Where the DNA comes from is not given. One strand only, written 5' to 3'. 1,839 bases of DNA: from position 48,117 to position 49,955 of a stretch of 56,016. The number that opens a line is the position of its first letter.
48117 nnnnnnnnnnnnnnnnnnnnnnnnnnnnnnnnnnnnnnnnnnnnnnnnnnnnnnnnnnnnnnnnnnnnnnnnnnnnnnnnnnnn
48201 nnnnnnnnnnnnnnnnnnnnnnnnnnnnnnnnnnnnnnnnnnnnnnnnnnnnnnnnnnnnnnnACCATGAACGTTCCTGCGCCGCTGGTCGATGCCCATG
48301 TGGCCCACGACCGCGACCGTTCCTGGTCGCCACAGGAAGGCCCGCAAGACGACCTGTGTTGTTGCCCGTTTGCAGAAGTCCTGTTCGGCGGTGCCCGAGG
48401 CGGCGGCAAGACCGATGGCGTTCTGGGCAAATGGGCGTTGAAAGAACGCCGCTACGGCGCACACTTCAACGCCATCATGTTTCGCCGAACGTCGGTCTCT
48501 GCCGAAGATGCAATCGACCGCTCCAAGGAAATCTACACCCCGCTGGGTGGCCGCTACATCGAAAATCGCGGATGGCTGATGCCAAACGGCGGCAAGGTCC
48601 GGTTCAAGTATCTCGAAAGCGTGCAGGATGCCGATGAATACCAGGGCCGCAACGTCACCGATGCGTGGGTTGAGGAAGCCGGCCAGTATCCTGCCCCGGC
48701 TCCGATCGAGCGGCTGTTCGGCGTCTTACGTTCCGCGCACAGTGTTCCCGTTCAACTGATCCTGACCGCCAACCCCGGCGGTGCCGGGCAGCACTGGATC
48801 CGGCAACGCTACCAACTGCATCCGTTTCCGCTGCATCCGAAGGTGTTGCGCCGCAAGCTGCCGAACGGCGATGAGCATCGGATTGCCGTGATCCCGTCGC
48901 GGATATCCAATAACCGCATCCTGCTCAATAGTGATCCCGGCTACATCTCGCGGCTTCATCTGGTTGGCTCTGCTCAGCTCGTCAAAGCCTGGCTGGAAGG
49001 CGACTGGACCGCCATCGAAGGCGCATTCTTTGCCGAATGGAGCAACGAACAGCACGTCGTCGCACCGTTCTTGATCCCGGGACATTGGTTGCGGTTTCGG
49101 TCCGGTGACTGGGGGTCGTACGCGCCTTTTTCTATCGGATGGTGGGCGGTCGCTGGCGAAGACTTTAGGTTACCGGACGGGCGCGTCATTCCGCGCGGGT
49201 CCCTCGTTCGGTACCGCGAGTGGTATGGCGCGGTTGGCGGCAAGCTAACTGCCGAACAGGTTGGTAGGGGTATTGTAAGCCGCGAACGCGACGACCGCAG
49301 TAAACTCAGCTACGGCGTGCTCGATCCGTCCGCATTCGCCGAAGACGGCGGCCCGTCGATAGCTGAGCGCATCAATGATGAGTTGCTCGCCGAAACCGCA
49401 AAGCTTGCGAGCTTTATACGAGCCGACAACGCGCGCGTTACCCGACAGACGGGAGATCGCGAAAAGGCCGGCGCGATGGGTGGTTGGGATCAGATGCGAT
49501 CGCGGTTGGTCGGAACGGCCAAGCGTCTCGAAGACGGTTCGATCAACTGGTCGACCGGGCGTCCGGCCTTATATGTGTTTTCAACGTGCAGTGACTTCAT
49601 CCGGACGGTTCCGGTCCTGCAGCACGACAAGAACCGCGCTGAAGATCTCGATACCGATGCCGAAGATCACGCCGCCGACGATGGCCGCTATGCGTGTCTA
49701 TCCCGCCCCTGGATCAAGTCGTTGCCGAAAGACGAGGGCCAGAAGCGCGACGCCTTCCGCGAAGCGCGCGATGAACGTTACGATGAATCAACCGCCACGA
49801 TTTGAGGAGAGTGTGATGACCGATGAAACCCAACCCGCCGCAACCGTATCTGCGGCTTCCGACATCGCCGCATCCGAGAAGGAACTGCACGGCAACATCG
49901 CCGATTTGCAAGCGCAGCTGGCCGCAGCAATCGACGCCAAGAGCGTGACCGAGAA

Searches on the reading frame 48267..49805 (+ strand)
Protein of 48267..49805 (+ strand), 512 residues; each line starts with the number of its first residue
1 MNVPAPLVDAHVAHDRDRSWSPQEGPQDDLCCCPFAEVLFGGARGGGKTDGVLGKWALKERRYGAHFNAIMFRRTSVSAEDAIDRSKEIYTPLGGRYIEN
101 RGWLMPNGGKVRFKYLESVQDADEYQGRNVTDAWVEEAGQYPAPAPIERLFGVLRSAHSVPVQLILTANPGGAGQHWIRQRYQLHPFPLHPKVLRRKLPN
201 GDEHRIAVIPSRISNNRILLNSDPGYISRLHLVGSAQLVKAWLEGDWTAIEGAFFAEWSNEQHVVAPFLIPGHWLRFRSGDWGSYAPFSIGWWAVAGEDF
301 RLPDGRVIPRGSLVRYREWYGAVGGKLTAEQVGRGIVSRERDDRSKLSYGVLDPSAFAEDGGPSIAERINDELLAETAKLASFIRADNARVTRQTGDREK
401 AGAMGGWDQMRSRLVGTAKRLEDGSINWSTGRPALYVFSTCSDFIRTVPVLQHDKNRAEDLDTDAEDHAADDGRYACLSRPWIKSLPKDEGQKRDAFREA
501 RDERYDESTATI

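Call 101: search_protein_families(library=pfam, proteins=[window:48267-49805:+], max_evalue=0.001)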
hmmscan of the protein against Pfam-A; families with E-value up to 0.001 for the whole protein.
window:48267-49805:+ (512 aa): 2 families
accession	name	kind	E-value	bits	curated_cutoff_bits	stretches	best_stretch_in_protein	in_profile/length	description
PF04466.19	Terminase_3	-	3.3e-05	24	23.2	1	105-182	76-148/201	Phage terminase large subunit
PF03237.21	Terminase_6N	-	0.00015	22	22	1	40-148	2-115/215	Terminase large subunit, T4likevirus-type, N-terminal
